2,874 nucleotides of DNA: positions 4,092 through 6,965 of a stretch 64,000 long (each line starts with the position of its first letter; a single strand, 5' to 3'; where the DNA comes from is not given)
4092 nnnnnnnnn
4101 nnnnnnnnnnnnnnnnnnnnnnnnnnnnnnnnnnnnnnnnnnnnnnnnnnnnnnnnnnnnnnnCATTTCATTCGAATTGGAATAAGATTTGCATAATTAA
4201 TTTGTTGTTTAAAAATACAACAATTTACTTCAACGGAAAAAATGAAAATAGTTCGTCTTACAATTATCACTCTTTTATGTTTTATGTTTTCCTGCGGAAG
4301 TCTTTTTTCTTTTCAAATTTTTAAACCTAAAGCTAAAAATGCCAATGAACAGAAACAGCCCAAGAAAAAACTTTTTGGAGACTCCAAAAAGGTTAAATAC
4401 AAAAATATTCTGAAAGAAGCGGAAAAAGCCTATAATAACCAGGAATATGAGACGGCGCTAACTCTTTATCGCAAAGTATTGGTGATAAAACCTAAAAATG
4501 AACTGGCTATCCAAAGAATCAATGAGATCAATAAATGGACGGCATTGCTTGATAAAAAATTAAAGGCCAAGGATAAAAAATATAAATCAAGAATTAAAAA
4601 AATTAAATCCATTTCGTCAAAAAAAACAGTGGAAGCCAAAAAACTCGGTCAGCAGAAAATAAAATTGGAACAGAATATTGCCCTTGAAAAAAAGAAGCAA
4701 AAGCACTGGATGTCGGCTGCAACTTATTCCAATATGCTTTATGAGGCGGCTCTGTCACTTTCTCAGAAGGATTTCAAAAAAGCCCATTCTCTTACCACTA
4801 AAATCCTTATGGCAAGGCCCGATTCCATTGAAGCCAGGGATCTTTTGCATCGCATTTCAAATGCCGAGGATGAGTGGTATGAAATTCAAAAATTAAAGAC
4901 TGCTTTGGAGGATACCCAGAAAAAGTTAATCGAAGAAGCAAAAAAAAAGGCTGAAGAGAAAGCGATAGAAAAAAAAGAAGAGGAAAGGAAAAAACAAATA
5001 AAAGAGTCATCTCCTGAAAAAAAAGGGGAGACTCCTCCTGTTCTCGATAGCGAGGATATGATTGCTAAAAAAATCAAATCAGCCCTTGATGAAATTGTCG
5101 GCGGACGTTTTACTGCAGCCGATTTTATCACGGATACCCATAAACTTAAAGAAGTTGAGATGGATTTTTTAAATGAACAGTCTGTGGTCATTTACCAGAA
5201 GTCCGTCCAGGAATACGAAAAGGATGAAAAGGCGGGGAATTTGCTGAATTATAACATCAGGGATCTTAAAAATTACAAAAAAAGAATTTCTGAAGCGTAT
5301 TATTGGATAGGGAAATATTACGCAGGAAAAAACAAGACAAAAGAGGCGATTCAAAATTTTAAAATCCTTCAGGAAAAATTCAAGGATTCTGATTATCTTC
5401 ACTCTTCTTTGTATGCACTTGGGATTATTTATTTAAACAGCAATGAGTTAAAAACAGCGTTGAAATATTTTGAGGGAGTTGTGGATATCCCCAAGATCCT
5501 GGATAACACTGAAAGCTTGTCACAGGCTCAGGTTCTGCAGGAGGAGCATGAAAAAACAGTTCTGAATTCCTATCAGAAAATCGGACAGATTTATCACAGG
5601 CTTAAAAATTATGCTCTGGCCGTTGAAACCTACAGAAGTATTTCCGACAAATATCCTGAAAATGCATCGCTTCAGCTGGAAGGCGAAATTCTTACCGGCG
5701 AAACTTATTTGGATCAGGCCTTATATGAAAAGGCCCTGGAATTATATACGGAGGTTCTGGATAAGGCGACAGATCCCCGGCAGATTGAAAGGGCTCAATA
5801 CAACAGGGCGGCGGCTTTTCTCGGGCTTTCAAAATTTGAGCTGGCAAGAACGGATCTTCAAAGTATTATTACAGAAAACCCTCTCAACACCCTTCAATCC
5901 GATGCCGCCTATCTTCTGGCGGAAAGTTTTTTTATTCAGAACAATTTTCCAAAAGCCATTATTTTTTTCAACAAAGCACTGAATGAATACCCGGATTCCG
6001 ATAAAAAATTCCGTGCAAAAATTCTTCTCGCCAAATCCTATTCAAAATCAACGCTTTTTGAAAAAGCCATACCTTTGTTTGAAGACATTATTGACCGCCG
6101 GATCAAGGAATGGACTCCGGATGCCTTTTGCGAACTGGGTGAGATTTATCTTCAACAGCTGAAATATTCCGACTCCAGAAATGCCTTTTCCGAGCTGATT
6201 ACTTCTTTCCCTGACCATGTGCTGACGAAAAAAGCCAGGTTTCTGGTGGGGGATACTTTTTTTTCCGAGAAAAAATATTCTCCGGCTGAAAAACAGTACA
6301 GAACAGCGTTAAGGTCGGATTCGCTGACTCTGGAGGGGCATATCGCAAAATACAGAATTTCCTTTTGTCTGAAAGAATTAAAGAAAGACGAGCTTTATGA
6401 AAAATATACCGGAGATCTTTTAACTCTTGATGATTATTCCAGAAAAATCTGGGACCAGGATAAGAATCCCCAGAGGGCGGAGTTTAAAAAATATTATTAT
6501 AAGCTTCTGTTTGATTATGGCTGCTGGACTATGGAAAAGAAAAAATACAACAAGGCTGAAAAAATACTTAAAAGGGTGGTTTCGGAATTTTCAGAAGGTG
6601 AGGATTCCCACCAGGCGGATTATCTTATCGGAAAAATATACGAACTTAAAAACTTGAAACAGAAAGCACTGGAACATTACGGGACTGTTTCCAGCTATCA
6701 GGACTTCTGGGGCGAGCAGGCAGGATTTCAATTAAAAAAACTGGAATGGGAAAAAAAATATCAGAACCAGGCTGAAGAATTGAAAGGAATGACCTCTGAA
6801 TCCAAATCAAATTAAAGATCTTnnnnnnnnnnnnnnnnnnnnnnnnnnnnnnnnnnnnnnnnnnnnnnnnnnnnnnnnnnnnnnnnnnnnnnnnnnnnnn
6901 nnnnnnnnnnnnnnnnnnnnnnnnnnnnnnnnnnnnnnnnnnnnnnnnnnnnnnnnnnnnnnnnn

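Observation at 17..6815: Three-gene TPR/coiled-coil module upstream of the flagellar regulon; possible PflA/PflB-like motor scaffold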

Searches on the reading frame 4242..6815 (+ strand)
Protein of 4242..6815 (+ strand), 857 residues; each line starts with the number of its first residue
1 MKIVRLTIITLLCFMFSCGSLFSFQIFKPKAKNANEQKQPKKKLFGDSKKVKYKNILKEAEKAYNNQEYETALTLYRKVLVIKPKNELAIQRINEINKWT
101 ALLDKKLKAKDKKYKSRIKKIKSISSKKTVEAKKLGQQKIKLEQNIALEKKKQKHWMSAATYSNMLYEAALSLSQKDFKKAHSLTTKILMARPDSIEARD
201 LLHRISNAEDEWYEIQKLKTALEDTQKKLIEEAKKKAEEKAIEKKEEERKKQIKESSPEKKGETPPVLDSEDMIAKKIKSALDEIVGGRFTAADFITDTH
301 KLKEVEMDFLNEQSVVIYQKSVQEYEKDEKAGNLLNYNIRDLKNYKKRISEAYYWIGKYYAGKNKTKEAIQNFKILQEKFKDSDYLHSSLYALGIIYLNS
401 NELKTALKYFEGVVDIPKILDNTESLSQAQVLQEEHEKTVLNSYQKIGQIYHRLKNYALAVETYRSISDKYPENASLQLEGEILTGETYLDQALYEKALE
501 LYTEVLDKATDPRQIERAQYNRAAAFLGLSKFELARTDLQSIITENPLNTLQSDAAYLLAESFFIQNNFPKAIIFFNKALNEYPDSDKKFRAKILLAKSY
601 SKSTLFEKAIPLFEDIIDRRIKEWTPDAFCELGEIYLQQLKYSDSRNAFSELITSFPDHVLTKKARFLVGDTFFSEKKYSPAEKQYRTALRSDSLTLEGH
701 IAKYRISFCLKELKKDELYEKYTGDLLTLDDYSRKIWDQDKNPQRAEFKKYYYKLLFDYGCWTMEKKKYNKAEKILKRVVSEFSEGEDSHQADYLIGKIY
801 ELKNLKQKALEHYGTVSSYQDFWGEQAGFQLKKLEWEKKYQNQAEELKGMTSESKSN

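Call 3: search_protein_families(library=pfam, proteins=[window:4242-6815:+], max_evalue=0.1)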
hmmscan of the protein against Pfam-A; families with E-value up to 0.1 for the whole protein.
window:4242-6815:+ (857 aa): 15 families
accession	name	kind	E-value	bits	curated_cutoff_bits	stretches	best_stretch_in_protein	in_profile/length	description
PF07719.23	TPR_2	-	2e-30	102.8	27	1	554-585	2-33/34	Tetratricopeptide repeat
PF13432.12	TPR_16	-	1.1e-24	87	32.7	3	520-586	1-64/65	Tetratricopeptide repeat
PF13424.12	TPR_12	-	4.4e-24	84.9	30.1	3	628-691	5-73/77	Tetratricopeptide repeat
PF13174.12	TPR_6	-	2.5e-23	81.5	26.3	3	445-473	4-32/33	Tetratricopeptide repeat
PF00515.34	TPR_1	-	5.4e-23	80.3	27.8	1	554-585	2-33/34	Tetratricopeptide repeat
PF13428.12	TPR_14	-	2.5e-15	55.9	23.5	0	444-479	4-39/44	Tetratricopeptide repeat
PF13181.12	TPR_8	-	3.7e-15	55.2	25.7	1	442-465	2-25/34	Tetratricopeptide repeat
PF13176.12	TPR_7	-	3.9e-12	45.7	27.9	1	486-514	6-34/36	Tetratricopeptide repeat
PF14559.12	TPR_19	-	7e-12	45.9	25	0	531-586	6-58/68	Tetratricopeptide repeat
PF12895.13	ANAPC3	-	4.4e-07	30.5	27.2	1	553-614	23-80/82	Anaphase-promoting complex, cyclosome, subunit 3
PF13374.12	TPR_10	-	1.8e-06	28.2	27.5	0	388-416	3-31/42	Tetratricopeptide repeat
PF14863.12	Alkyl_sulf_dimr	-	0.00011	23.1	26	1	54-91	70-107/139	Alkyl sulfatase dimerisation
PF13414.12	TPR_11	-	0.00013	22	26.8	0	66-87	7-28/42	TPR repeat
PF25064.1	ARM_TT21_5th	-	0.001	19.8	27.8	0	60-113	8-61/117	TT21 fifth ARM repeats domain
PF24575.1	TPR_Slam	-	0.004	18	35.2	0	448-479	54-85/104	Surface lipoprotein assembly modifier, N-terminal TPR repeats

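Call 4: search_protein_families(library=ncbifam, proteins=[window:4242-6815:+], max_evalue=0.1)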
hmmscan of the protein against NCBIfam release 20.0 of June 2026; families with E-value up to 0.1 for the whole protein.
window:4242-6815:+ (857 aa): 5 families
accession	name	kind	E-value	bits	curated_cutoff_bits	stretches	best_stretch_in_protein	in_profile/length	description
TIGR02795.1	tol_pal_ybgF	equivalog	1.2e-39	135.6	90.1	5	516-619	2-105/119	tol-pal system protein YbgF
NF052312.1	T9SS_PorW_SprE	equivalog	1.3e-16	60.5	250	4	552-701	103-257/716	type IX secretion system periplasmic lipoprotein PorW/SprE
TIGR03302.1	OM_YfiO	subfamily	6.1e-13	48.8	81.4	3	342-408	158-224/239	outer membrane protein assembly factor BamD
NF008068.0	PRK10803.1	equivalog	0.00013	22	383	1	363-451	156-247/263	cell division protein CpoB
TIGR03945.1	PLP_SbnA_fam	equivalog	0.0089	15.1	349.95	1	311-403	96-187/304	2,3-diaminopropionate biosynthesis protein SbnA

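Call 8: search_solved_structures(query=window:4242-6815:+, max_evalue=0.01)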
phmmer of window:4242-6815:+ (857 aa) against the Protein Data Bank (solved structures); distinct sequences matched with E-value up to 0.01: 8.
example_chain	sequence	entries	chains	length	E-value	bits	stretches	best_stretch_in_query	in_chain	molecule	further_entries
8ch0_A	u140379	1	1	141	5.2e-05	25.4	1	444-584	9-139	Consensus tetratricopeptide repeat protein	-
2fo7_A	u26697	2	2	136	7.9e-05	24.8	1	444-584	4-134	SYNTHETIC CONSENSUS TPR PROTEIN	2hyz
3kd7_A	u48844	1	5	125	0.00017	23.6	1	443-550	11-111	CTPR390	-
8ump_A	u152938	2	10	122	0.00024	23.2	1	486-599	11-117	T33-ml35-redesigned-TPR-domain-fold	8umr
6vl6_B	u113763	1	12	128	0.0015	20.6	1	447-550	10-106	T33_dn2B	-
1na0_A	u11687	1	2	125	0.0026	19.8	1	485-586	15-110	designed protein CTPR3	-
2wqh_A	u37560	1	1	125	0.004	19.1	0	554-661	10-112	CTPR3Y3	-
6vfj_B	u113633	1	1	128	0.0047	18.9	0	447-525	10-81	I53_dn5B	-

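Call 11: find_related_loci(query=window:4242-6815:+, collection=genome_contigs, flank=10000)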
Query window:4242-6815:+ (857 aa) in genome_contigs; peptide patterns used: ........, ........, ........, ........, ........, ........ (x = any residue, [..] = any of these).
39 stretches matched a pattern, but none encodes a relative of the query by tblastn (E <= 1e-3).

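Call 12: find_homologous_proteins(query=window:4242-6815:+, max_evalue=0.00001)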
Query window:4242-6815:+ (857 aa): 14 proteins with E <= 0.00001 among 8000 candidates.
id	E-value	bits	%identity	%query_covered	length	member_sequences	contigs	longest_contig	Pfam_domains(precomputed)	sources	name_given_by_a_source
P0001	0.0e+0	1861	100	100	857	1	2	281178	PF14559.13,PF00515.35,PF12895.14,PF13424.13,PF13176.13,PF13432.13,PF13428.13,PF13181.13,PF07719.24,PF13174.13,PF13374.13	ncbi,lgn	-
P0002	3.5e-27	114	31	16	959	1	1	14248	PF10602.16,PF25063.1,PF09976.16,PF23914.2,PF13525.13,PF25058.2,PF13176.13,PF13428.13,PF13512.13,PF14559.13,PF24575.2,PF12921.13,PF13371.13,PF11846.15,PF00515.35,PF12895.14,PF13424.13,PF13432.13,PF13181.13,PF07719.24,PF13174.13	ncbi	-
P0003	8.1e-20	89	23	29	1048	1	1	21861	PF09976.16,PF23914.2,PF13525.13,PF13414.13,PF25058.2,PF21545.4,PF13176.13,PF13428.13,PF25064.2,PF13374.13,PF14559.13,PF24575.2,PF13371.13,PF17874.8,PF00515.35,PF12895.14,PF13424.13,PF13432.13,PF13181.13,PF14561.13,PF07719.24,PF13174.13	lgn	-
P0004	2.6e-19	88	22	56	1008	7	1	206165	PF25063.1,PF13431.13,PF09976.16,PF23914.2,PF13525.13,PF25062.2,PF13176.13,PF13428.13,PF25064.2,PF13374.13,PF14559.13,PF24575.2,PF13371.13,PF00515.35,PF12895.14,PF13424.13,PF21033.5,PF13432.13,PF13181.13,PF07719.24,PF13174.13,PF20308.5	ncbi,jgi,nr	ncbi:MAG: tetratricopeptide repeat protein [Ignavibacteria bacterium]|jgi:TolA-binding protein|nr:te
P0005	1.2e-15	76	23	37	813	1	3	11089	PF25063.1,PF13431.13,PF09976.16,PF13525.13,PF25058.2,PF13176.13,PF13428.13,PF13374.13,PF14559.13,PF24575.2,PF17874.8,PF00515.35,PF12895.14,PF13424.13,PF28559.1,PF21033.5,PF13432.13,PF13181.13,PF14561.13,PF07719.24,PF13174.13,PF20308.5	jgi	jgi:TolA-binding protein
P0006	2.2e-15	75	23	53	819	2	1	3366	PF09976.16,PF13414.13,PF01535.27,PF13374.13,PF24575.2,PF25068.3,PF00515.35,PF13424.13,PF24603.2,PF07719.24,PF13174.13,PF20308.5,PF23914.2,PF13525.13,PF25058.2,PF13176.13,PF13428.13,PF25064.2,PF14559.13,PF25575.1,PF17874.8,PF12895.14,PF13432.13,PF13181.13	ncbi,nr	ncbi:MAG: tetratricopeptide repeat protein [Candidatus Omnitrophica bacterium]|nr:tetratricopeptide 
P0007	2.2e-12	65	23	41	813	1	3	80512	PF25063.1,PF13431.13,PF09976.16,PF13525.13,PF25058.2,PF01535.27,PF13176.13,PF13428.13,PF25064.2,PF13374.13,PF14559.13,PF24575.2,PF00515.35,PF12895.14,PF13424.13,PF28559.1,PF21033.5,PF13432.13,PF13181.13,PF14561.13,PF07719.24,PF13174.13,PF20308.5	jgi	jgi:tetratricopeptide (TPR) repeat protein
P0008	5.0e-11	60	24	14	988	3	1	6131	PF09976.16,PF13525.13,PF13176.13,PF13428.13,PF13374.13,PF14559.13,PF00515.35,PF12895.14,PF13424.13,PF13432.13,PF13181.13,PF07719.24,PF13174.13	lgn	-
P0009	1.1e-9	56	22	30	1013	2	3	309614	PF25063.1,PF09976.16,PF21545.4,PF13176.13,PF13428.13,PF13374.13,PF14559.13,PF13371.13,PF00515.35,PF12895.14,PF13424.13,PF13432.13,PF13181.13,PF07719.24,PF13174.13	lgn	-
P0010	1.8e-7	49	26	31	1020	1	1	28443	PF13525.13,PF21545.4,PF13176.13,PF13428.13,PF14559.13,PF00515.35,PF12895.14,PF13424.13,PF21033.5,PF13432.13,PF13181.13,PF07719.24,PF13174.13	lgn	-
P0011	3.1e-7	48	23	26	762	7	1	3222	PF13431.13,PF09976.16,PF25060.1,PF13525.13,PF25058.2,PF21545.4,PF13176.13,PF13428.13,PF25064.2,PF13374.13,PF14559.13,PF13371.13,PF00515.35,PF12895.14,PF13424.13,PF28559.1,PF13432.13,PF13181.13,PF07719.24,PF13174.13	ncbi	-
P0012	3.1e-7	48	20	36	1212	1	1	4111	PF10602.16,PF25063.1,PF09976.16,PF13525.13,PF25058.2,PF01535.27,PF13176.13,PF13428.13,PF25064.2,PF14559.13,PF17874.8,PF00515.35,PF12895.14,PF13424.13,PF13432.13,PF13181.13,PF07719.24,PF13174.13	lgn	-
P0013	4.1e-7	47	28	8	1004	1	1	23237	PF25063.1,PF09976.16,PF23914.2,PF13525.13,PF25058.2,PF13428.13,PF14559.13,PF13371.13,PF00515.35,PF12895.14,PF13424.13,PF13432.13,PF13181.13,PF07719.24,PF13174.13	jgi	-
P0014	1.7e-6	45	22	44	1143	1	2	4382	PF14559.13,PF13525.13,PF00515.35,PF13424.13,PF13432.13,PF13428.13,PF07719.24,PF13174.13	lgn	-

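Call 13: find_encoding_contigs(protein=P0001, flank=10000, max_places=4)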
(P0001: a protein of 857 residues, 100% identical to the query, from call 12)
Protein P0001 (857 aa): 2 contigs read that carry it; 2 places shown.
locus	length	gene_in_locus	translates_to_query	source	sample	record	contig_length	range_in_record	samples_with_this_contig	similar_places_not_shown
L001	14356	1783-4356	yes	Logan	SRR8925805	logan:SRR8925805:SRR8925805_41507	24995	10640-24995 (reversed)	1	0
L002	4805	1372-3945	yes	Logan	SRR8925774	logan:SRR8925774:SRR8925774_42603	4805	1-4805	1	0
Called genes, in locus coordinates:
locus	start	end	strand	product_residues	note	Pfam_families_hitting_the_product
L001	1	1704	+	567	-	?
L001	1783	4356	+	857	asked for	PF12895:ANAPC3 (faint), PF00515:TPR_1 (faint), PF07719:TPR_2 (faint), PF13174:TPR_6 (faint), PF13176:TPR_7 (faint), PF13181:TPR_8 (faint), PF13374:TPR_10 (faint), PF13432:TPR_16 (weak), +3 more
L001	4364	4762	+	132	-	-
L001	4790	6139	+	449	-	PF00512:HisKA, PF02518:HATPase_c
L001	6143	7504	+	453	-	PF00072:Response_reg, PF00158:Sigma54_activat, PF14532:Sigma54_activ_2, PF07728:AAA_5, PF25601:AAA_lid_14, PF02954:HTH_8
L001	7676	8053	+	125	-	-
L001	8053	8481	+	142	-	PF00460:Flg_bb_rod, PF06429:Flg_bbr_C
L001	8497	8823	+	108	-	PF02049:FliE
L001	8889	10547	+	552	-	PF01514:YscJ_FliF, PF08345:YscJ_FliF_C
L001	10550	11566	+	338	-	PF03448:MgtE_N (faint), PF14842:FliG_N, PF14841:FliG_M, PF14842:FliG_N (weak), PF01706:FliG_C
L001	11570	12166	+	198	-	PF02108:FliH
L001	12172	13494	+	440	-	PF00006:ATP-synt_ab, PF18269:T3SS_ATPase_C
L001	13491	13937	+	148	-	PF02050:FliJ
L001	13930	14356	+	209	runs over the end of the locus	-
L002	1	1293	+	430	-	?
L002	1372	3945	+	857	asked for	PF12895:ANAPC3 (faint), PF00515:TPR_1 (faint), PF07719:TPR_2 (faint), PF13174:TPR_6 (faint), PF13176:TPR_7 (faint), PF13181:TPR_8 (faint), PF13374:TPR_10 (faint), PF13432:TPR_16 (weak), +3 more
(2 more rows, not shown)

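Call 14: list_cluster_members(proteins=[window:4242-6815:+, window:2001-4163:+, window:6823-7221:+, window:8602-9963:+, window:13009-14025:+, window:11348-13006:+])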
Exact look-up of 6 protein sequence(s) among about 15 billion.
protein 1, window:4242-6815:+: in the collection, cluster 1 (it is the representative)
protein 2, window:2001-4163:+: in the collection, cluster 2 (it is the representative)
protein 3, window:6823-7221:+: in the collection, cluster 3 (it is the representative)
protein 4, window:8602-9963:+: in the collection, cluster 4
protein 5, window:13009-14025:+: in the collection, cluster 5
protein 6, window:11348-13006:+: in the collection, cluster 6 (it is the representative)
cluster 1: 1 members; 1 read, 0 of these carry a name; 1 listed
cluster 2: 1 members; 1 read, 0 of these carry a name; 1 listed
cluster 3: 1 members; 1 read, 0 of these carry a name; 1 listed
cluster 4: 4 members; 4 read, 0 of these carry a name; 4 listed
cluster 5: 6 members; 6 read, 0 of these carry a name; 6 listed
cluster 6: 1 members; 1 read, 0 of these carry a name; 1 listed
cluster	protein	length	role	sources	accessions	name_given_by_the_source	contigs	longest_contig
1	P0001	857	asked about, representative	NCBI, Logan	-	-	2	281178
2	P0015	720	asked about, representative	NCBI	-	-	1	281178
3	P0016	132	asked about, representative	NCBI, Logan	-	-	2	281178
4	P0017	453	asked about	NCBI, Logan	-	-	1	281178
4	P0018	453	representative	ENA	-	-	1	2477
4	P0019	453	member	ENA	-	-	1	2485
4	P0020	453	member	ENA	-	-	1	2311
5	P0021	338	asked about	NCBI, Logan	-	-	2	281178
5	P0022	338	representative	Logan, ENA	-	-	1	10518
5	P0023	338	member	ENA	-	-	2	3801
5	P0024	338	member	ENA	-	-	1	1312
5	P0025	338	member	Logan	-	-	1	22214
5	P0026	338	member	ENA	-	-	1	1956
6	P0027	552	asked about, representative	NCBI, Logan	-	-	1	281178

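Call 17: find_encoding_contigs(protein=P0025, flank=10000, max_places=4)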
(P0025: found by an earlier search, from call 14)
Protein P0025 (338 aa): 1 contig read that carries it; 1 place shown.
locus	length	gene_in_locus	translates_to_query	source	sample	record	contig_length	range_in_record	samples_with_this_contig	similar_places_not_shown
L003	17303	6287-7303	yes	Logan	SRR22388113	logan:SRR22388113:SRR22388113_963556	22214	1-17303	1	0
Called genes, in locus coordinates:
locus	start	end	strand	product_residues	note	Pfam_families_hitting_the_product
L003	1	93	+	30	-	?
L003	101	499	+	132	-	-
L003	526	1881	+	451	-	PF00512:HisKA, PF02518:HATPase_c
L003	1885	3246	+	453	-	PF00072:Response_reg, PF00158:Sigma54_activat, PF14532:Sigma54_activ_2, PF07728:AAA_5, PF25601:AAA_lid_14, PF02954:HTH_8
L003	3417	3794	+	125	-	-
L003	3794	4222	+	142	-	PF00460:Flg_bb_rod, PF06429:Flg_bbr_C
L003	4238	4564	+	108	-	PF02049:FliE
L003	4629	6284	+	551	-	PF01514:YscJ_FliF, PF08345:YscJ_FliF_C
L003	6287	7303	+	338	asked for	PF03448:MgtE_N (faint), PF14842:FliG_N, PF14841:FliG_M, PF14842:FliG_N (weak), PF01706:FliG_C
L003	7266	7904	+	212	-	PF02108:FliH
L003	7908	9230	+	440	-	PF00006:ATP-synt_ab, PF18269:T3SS_ATPase_C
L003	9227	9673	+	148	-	PF02050:FliJ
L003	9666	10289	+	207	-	-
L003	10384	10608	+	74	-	PF01192:RNA_pol_Rpb6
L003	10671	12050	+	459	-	PF01171:ATP_bind_3, PF11734:TilS_C (faint)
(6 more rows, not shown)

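Call 18: find_encoding_contigs(protein=P0022, flank=10000, max_places=6)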
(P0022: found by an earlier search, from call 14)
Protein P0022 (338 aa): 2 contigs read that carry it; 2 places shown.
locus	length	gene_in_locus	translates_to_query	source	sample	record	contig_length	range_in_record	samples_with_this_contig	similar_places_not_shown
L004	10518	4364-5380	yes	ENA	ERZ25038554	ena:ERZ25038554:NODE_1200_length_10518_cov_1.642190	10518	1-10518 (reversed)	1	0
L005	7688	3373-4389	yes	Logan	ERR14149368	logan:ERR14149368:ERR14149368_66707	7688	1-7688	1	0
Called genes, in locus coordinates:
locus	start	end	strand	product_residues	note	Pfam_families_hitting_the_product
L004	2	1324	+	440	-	?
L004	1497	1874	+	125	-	-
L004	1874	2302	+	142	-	PF00460:Flg_bb_rod, PF06429:Flg_bbr_C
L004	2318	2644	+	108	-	PF02049:FliE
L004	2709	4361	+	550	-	PF01514:YscJ_FliF, PF08345:YscJ_FliF_C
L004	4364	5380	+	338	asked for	PF03448:MgtE_N (faint), PF14842:FliG_N, PF14841:FliG_M, PF14842:FliG_N (weak), PF01706:FliG_C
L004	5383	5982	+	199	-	PF02108:FliH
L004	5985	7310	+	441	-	PF00006:ATP-synt_ab, PF18269:T3SS_ATPase_C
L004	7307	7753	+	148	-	PF02050:FliJ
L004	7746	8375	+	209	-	-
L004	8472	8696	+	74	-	PF01192:RNA_pol_Rpb6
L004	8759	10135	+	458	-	PF01171:ATP_bind_3, PF11734:TilS_C (weak)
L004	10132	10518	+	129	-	?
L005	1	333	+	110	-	?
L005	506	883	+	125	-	-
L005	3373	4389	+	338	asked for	PF03448:MgtE_N (faint), PF14842:FliG_N, PF14841:FliG_M, PF14842:FliG_N (weak), PF01706:FliG_C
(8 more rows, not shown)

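Call 69: predict_structure(alignment_id=A5)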
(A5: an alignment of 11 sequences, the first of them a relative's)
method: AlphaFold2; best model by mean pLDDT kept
length: 857 residues; sequences in the alignment: 11
mean_pLDDT: 74.6   pTM: 0.52
mean pLDDT of the five models: 74.6, 73.4, 73.1, 71.9, 70.4
residues with pLDDT >= 90: 282; 70-90: 268; 50-70: 159; < 50: 148
segments of 3 or more residues with pLDDT < 50: 20-49, 150-158, 209-237, 248-307, 851-857
pLDDT, mean of each block of 10 residues (from residue 1): 62 60 38 38 40 79 78 82 83 80 59 58 51 61 60 47 67 70 72 60 58 41 40 48 52 36 35 44 42 36 45 66 78 72 79 82 83 90 84 91 91 74 54 73 90 93 89 82 94 95 93 89 95 95 75 93 95 96 90 96 95 93 91 96 97 93 92 95 93 75 91 92 79 58 67 86 92 91 78 94 90 90 88 84 64 41
secondary structure, 60 per line:
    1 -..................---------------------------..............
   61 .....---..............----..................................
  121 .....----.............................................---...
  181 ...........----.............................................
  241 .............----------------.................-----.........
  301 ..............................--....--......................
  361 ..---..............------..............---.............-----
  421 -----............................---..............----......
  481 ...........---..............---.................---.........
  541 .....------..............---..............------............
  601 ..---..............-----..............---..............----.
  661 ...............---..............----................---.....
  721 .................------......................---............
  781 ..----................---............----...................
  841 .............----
elements in order (helices of 4 or more, strands of 3 or more residues): H2-19 H47-65 H69-82 H87-125 H130-174 H178-191 H196-253 H270-286 H292-330 H333-336 H339-362 H366-379 H386-399 H403-415 H426-453 H457-470 H475-491 H495-508 H512-528 H532-545 H552-565 H569-582 H589-602 H606-619 H625-638 H642-655 H660-675 H679-692 H697-712 H716-737 H744-765 H769-782 H787-802 H806-817 H822-853
